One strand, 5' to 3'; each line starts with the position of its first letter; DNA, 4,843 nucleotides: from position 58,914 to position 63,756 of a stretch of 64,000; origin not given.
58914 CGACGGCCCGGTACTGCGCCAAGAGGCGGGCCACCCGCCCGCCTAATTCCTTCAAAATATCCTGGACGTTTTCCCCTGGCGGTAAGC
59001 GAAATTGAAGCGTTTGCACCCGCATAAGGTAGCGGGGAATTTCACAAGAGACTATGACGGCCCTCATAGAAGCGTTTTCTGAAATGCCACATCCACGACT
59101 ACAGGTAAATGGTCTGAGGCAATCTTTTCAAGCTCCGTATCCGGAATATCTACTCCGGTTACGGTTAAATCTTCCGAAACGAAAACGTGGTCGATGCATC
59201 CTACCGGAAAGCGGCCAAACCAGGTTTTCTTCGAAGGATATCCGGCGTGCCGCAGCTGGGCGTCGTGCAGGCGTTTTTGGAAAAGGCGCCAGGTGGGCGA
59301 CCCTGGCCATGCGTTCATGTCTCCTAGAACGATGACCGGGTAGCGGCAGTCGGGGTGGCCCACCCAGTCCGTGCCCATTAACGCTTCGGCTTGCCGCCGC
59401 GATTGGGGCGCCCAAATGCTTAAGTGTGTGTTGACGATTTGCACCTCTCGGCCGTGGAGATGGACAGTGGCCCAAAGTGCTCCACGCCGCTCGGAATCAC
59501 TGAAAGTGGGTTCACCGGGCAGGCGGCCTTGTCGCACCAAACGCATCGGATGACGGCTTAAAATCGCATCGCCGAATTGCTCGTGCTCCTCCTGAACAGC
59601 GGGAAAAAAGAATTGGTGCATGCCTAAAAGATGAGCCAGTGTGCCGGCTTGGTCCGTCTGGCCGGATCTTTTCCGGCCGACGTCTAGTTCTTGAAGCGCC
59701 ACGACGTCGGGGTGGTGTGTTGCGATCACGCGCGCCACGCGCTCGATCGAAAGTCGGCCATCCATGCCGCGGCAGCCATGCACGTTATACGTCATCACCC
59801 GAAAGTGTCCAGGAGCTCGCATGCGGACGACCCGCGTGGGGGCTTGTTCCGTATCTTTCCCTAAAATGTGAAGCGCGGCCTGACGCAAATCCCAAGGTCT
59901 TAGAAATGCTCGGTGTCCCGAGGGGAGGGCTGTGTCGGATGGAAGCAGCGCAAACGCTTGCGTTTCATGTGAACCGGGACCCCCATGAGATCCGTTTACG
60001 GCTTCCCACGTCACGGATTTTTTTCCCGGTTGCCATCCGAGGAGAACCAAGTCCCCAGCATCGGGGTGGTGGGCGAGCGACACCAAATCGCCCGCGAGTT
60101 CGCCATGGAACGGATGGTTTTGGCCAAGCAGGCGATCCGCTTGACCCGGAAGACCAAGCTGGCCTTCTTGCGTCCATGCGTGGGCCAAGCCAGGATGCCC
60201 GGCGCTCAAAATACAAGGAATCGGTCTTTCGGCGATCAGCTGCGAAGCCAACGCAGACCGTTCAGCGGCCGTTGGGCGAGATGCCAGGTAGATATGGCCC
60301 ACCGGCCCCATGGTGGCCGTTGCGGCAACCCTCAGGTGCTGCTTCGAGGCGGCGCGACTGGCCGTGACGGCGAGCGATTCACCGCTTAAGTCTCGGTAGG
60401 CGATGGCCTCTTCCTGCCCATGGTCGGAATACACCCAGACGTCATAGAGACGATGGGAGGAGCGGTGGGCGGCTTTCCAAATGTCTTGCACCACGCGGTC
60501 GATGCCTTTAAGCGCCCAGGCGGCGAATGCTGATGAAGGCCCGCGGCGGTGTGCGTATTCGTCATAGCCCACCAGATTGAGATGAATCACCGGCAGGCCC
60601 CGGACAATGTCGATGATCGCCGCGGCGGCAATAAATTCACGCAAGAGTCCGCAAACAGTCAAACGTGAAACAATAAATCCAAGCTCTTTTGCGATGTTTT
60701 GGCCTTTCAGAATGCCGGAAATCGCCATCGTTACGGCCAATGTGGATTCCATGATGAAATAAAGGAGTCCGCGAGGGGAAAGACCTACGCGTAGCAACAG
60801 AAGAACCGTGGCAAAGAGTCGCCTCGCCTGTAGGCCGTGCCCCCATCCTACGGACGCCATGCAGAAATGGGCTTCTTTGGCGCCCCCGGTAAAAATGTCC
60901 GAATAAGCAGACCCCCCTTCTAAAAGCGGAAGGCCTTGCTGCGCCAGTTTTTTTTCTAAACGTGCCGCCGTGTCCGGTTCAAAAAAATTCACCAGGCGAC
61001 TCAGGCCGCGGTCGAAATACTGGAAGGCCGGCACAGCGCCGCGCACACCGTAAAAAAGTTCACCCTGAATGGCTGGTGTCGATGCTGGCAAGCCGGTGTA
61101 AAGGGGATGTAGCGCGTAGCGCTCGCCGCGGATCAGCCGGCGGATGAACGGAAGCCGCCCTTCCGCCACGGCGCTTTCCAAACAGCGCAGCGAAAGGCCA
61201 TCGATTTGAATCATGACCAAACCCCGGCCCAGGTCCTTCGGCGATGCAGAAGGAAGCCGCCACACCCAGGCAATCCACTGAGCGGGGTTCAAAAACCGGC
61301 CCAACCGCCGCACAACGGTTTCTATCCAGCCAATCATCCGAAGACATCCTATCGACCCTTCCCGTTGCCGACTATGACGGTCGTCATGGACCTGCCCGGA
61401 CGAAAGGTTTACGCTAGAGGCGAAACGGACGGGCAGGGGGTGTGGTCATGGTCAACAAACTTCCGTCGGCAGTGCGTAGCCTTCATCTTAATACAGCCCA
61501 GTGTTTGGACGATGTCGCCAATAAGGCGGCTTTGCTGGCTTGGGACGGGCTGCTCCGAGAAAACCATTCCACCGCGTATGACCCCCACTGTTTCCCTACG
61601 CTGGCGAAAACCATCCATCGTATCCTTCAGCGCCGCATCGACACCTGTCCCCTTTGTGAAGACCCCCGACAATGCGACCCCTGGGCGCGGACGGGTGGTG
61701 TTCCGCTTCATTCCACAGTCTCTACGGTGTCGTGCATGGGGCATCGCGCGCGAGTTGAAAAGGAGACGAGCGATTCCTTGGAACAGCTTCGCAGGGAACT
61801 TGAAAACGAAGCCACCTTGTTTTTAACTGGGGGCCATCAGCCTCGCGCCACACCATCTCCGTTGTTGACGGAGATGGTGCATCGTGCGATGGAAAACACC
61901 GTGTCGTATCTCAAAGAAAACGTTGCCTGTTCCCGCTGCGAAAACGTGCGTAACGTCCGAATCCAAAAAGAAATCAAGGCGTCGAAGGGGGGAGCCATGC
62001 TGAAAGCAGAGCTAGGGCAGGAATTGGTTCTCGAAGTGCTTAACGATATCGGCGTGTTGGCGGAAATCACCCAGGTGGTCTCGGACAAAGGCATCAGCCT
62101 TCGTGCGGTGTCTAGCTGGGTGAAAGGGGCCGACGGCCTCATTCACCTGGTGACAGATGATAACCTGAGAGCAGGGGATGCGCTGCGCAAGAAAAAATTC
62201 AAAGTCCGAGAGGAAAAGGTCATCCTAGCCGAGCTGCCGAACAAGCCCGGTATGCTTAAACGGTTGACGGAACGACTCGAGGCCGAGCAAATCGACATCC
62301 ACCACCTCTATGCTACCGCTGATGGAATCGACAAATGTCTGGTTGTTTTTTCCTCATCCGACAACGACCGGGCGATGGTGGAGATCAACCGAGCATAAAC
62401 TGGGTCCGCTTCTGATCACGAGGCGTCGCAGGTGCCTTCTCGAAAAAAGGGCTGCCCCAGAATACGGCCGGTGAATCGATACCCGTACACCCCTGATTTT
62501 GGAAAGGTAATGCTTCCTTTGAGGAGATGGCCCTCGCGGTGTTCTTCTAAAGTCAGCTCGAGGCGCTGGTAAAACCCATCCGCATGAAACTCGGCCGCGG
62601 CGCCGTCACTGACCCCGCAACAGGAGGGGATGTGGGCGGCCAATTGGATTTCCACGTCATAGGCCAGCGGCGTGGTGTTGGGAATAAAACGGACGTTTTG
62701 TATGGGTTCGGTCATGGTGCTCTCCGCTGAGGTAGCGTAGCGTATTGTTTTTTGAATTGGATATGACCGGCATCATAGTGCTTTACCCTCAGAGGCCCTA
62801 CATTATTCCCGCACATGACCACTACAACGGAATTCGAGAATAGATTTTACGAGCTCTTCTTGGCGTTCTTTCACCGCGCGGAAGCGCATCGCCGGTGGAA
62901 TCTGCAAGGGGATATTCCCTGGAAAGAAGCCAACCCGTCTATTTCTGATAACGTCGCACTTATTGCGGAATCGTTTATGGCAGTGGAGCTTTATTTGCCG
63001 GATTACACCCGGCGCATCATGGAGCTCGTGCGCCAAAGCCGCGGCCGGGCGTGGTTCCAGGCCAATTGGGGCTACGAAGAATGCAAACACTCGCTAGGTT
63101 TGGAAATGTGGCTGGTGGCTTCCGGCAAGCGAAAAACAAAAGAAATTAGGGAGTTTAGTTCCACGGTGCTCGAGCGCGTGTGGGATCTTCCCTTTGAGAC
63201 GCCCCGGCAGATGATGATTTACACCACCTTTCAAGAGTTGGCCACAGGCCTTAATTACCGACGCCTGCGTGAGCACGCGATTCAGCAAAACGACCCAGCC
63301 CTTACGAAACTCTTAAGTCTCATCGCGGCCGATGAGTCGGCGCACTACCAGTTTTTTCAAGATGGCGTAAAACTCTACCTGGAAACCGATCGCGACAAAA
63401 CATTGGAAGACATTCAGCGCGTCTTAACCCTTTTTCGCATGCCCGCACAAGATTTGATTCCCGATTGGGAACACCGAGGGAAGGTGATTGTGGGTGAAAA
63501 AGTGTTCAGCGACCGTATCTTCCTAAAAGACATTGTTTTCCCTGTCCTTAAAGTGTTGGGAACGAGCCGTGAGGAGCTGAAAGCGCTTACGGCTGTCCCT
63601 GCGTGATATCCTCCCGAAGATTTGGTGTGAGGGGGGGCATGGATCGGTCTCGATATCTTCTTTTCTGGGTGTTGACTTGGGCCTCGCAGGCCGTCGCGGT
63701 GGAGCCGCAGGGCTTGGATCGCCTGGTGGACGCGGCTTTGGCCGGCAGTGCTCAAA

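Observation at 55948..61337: Minus-strand operon: NPP+EEP two-domain phosphoesterase - hypothetical - Crp/Fnr - GGDEF - D-2-hydroxyacid dehydrogenase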

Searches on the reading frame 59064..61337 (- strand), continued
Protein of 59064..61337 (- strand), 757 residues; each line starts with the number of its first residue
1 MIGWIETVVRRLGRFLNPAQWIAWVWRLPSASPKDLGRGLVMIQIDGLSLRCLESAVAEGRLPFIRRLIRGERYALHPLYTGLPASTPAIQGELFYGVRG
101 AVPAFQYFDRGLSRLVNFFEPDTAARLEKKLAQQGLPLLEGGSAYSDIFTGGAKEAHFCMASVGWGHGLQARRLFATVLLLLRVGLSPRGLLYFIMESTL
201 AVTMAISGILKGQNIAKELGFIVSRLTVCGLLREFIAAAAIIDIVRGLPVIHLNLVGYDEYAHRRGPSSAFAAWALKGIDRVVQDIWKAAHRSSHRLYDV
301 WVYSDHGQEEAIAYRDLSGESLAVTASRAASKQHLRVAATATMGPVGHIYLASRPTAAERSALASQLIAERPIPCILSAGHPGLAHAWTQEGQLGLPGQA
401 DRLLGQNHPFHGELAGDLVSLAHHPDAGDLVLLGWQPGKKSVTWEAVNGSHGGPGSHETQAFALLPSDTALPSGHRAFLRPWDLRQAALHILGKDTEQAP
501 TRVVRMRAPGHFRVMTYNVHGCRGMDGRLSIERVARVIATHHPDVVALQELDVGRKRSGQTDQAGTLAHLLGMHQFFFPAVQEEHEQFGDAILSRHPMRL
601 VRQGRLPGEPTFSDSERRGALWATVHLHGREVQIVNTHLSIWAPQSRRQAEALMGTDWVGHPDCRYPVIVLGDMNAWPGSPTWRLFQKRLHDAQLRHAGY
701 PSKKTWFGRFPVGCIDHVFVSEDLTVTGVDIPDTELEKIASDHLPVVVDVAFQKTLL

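Call 79: list_cluster_members(proteins=[P0001, P0121, P0122, P0123])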
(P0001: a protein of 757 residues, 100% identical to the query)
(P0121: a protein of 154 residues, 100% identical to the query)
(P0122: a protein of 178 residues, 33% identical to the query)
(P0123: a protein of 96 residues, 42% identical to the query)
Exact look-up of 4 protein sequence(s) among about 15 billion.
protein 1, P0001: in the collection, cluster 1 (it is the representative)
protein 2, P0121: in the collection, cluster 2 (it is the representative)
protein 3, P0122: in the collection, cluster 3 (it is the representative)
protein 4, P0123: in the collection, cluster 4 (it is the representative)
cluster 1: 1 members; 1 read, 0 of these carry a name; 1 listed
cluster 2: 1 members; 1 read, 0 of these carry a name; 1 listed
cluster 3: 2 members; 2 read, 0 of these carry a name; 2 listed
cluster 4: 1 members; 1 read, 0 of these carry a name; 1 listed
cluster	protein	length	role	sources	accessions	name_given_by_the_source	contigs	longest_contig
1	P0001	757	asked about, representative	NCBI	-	-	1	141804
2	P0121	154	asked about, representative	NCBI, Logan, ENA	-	-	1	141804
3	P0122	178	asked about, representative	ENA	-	-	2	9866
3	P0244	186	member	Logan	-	-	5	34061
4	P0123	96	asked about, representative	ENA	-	-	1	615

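Call 80: find_encoding_contigs(protein=P0244, flank=10000, max_places=2)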
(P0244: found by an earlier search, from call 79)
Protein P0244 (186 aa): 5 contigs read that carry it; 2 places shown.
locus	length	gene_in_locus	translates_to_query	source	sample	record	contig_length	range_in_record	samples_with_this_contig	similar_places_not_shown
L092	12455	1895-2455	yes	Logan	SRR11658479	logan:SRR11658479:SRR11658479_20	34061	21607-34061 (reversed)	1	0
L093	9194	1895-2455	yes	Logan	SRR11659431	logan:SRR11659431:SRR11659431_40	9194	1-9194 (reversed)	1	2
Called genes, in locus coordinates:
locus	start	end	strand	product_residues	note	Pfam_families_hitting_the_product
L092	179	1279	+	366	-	PF01757:Acyl_transf_3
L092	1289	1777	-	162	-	-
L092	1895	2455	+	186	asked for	-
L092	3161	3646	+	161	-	PF00582:Usp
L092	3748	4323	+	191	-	PF02805:Ada_Zn_binding, PF12833:HTH_18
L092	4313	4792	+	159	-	PF02870:Methyltransf_1N, PF01035:DNA_binding_1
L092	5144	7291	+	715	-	PF05227:CHASE3, PF00989:PAS (faint), PF08448:PAS_4, PF13426:PAS_9 (weak), PF00512:HisKA, PF02518:HATPase_c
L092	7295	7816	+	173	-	-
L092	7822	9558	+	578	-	PF11412:DsbD_N, PF02683:DsbD_TM, PF13899:Thioredoxin_7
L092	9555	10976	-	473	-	PF01266:DAO (weak), PF01593:Amino_oxidase, PF07992:Pyr_redox_2 (faint), PF13450:NAD_binding_8, PF13454:NAD_binding_9 (faint)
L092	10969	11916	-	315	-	PF00762:Ferrochelatase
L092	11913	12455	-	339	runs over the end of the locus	PF01208:URO-D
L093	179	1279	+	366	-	PF01757:Acyl_transf_3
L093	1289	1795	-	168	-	-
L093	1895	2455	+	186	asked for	-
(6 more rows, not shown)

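Call 86: search_protein_families(library=pfam, proteins=[L017:10403-13255:+, L027:11642-12835:-, L025:12976-13923:-, L057:16161-18401:+, L014:1848-3146:+], max_evalue=0.001)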
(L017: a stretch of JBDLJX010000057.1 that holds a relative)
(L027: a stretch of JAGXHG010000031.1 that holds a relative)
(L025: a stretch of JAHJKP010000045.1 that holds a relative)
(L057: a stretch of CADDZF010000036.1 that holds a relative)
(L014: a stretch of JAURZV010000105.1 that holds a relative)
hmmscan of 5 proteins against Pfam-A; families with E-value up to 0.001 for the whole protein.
L017:10403-13255:+ (951 aa): 3 families
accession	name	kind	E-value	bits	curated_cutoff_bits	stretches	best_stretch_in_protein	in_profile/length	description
PF00501.34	AMP-binding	-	1.5e-70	238.4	29.9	1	136-534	2-384/384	AMP-binding enzyme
PF01553.26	Acyltransferase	-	9e-24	84.2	23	1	763-887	3-131/132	Acyltransferase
PF00550.31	PP-binding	-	1e-08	35.7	20.8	1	47-97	17-66/67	Phosphopantetheine attachment site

L027:11642-12835:- (398 aa): 1 family
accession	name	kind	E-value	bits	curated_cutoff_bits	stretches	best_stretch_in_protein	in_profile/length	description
PF01969.22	Ni_insertion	-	2.7e-132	441.9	22.1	1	11-383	1-375/375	Nickel insertion protein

L025:12976-13923:- (316 aa): 2 families
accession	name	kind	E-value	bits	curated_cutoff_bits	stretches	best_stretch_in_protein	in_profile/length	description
PF00551.24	Formyl_trans_N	-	4.4e-48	163.9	26.1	1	7-185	2-181/181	Formyl transferase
PF02911.23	Formyl_trans_C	-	2.1e-27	95.7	21.1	1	209-305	2-99/100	Formyl transferase, C-terminal domain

L057:16161-18401:+ (747 aa): 8 families
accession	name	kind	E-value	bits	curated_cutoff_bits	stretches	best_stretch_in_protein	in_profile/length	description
PF02518.31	HATPase_c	-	1.6e-30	106.2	26.4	1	594-704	2-109/111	Histidine kinase-, DNA gyrase B-, and HSP90-like ATPase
PF00072.30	Response_reg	-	1.6e-25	89.8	30.2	1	44-157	1-109/111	Response regulator receiver domain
PF08447.18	PAS_3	-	3.9e-24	85.2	25.6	2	236-325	3-88/89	PAS fold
PF13426.13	PAS_9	-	1.2e-20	74.1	27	1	367-459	12-103/103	PAS domain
PF00512.31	HisKA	-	1.9e-15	57.1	26.9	1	480-545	1-64/66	His Kinase A (phospho-acceptor) domain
PF00989.32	PAS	-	3.2e-14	53.3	22.6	1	367-457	22-113/113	PAS fold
PF08448.16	PAS_4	-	2e-13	50.9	23.1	1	367-462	16-110/110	PAS fold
PF13188.13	PAS_8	-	1.3e-05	25.4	21.8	1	344-395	5-51/65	PAS domain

L014:1848-3146:+ (433 aa): 2 families
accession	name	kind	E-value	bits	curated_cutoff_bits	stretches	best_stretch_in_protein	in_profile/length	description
PF02129.25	Peptidase_S15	-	3.5e-05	24.1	23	1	163-364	59-234/262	X-Pro dipeptidyl-peptidase (S15 family)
PF12146.15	Hydrolase_4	-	0.00023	21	27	0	124-254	3-137/239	Serine aminopeptidase, S33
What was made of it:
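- An Aas-like acyltransferase is adjacent in 7 loci (call 86).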

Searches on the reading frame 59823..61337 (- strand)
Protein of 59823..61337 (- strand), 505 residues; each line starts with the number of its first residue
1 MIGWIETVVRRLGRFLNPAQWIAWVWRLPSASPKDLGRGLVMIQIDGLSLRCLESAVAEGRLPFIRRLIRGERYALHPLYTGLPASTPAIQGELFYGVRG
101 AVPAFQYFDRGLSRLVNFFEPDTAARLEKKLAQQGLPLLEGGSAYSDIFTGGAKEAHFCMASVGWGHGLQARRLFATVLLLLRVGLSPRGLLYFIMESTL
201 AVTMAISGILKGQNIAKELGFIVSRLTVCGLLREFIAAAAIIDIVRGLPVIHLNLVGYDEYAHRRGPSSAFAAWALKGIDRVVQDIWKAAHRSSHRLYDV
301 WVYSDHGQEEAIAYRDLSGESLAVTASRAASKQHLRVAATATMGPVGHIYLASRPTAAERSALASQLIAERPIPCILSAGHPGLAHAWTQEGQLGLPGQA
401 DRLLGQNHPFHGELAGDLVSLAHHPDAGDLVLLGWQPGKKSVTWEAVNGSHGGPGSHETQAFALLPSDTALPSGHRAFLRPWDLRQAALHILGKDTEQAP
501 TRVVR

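Call 56: search_solved_structures(query=A3, max_evalue=1, show_alignments=2)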
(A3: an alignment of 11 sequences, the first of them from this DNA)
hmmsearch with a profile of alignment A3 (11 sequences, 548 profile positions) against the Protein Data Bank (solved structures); distinct sequences matched with E-value up to 1: 4.
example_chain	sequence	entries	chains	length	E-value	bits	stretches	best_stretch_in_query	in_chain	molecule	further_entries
7mw8_D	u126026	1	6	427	0.00039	22.2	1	251-315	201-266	Phosphodiesterase-nucleotide pyrophosphatase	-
2gsn_A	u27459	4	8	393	0.00063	21.6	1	251-315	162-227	phosphodiesterase-nucleotide pyrophosphatase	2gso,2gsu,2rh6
7n1s_A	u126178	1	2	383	0.029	16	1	251-315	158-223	Phosphodiesterase-nucleotide pyrophosphatase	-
5ege_A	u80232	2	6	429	0.66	11.6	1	260-309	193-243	Ectonucleotide pyrophosphatase/phosphodiesterase family member 6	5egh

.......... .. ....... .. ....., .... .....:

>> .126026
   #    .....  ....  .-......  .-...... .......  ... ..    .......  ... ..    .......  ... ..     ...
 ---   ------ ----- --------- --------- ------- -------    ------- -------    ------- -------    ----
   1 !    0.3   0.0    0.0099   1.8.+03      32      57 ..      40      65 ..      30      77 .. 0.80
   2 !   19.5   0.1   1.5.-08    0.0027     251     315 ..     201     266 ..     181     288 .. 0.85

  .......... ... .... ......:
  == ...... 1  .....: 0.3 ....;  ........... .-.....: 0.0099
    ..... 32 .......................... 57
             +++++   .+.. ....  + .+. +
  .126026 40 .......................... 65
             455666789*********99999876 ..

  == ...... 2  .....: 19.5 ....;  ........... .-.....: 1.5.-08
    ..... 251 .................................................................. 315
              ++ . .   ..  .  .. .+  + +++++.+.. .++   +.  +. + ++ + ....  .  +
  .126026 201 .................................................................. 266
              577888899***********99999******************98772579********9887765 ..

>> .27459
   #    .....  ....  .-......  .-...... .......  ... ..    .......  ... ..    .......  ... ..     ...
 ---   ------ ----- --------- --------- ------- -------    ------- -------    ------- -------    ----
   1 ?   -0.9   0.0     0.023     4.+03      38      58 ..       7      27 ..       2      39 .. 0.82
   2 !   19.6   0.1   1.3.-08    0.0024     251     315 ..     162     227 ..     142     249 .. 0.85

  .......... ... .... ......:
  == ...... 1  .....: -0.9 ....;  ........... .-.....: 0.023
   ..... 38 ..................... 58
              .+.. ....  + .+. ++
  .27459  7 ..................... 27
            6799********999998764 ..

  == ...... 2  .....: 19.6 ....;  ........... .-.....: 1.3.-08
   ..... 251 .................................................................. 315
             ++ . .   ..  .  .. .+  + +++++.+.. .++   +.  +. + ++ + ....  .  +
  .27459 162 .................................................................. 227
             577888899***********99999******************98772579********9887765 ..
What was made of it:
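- On Alkaline-phosphatase superfamily, NPP branch (PF01663): Three of the motifs align to the corresponding motifs of Xanthomonas NPP (call 56).
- Call 56: NPP metal motifs aligned to 2gsn.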

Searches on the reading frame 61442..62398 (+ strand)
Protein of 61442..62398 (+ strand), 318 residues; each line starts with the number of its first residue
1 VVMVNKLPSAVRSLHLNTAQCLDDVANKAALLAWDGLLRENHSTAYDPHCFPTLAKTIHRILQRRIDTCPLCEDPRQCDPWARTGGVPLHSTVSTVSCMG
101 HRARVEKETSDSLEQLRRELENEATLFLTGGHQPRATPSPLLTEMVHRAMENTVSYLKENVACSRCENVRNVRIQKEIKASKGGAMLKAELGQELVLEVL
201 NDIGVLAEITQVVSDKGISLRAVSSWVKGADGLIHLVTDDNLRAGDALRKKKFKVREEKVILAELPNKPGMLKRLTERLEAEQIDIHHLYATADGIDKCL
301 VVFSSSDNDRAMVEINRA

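Call 41: search_protein_families(library=pfam, proteins=[window:61442-62398:+], max_evalue=0.1)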
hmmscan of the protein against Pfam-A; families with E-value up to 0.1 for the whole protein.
window:61442-62398:+ (318 aa): 7 families
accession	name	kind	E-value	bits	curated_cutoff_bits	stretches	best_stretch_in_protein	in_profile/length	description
PF01842.31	ACT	-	3.6e-11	43.1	27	2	196-241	4-51/66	ACT domain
PF13291.12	ACT_4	-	3.7e-07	31.2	27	1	195-232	9-46/80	ACT domain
PF19571.5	ACT_8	-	4.4e-07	30.2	23.5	1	149-260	35-137/141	ACT domain pair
PF22629.2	ACT_AHAS_ss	-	2.4e-05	24.8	27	1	197-232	3-40/67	AHAS small subunit-like ACT domain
PF13840.12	ACT_7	-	0.00054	20.2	27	0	203-226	21-44/65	ACT domain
PF22468.2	ACT_9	-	0.0092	16.2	27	0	201-224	10-33/61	ACT domain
PF03592.21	Terminase_2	-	0.034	15.2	26.1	1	156-250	27-109/141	Terminase small subunit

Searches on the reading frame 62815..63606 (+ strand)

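Call 41: search_protein_families(library=pfam, proteins=[window:62815-63606:+], max_evalue=0.1)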
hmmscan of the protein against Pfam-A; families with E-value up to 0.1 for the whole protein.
window:62815-63606:+ (263 aa): 5 families
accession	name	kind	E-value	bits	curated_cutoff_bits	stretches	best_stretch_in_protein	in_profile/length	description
PF03405.20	FA_desaturase_2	-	3.4e-24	85.8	22.7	1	41-241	54-267/325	Fatty acid desaturase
PF00210.30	Ferritin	-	0.029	14.7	24.5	1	125-183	77-134/142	Ferritin-like domain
PF01801.21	Cytomega_gL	-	0.032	14.1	25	0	62-92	66-96/211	Cytomegalovirus glycoprotein L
PF17338.8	GP88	-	0.058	13.7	24.4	1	20-73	91-143/230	Gene product 88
PF02915.23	Rubrerythrin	-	0.087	13.6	22.8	0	148-182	100-134/137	Rubrerythrin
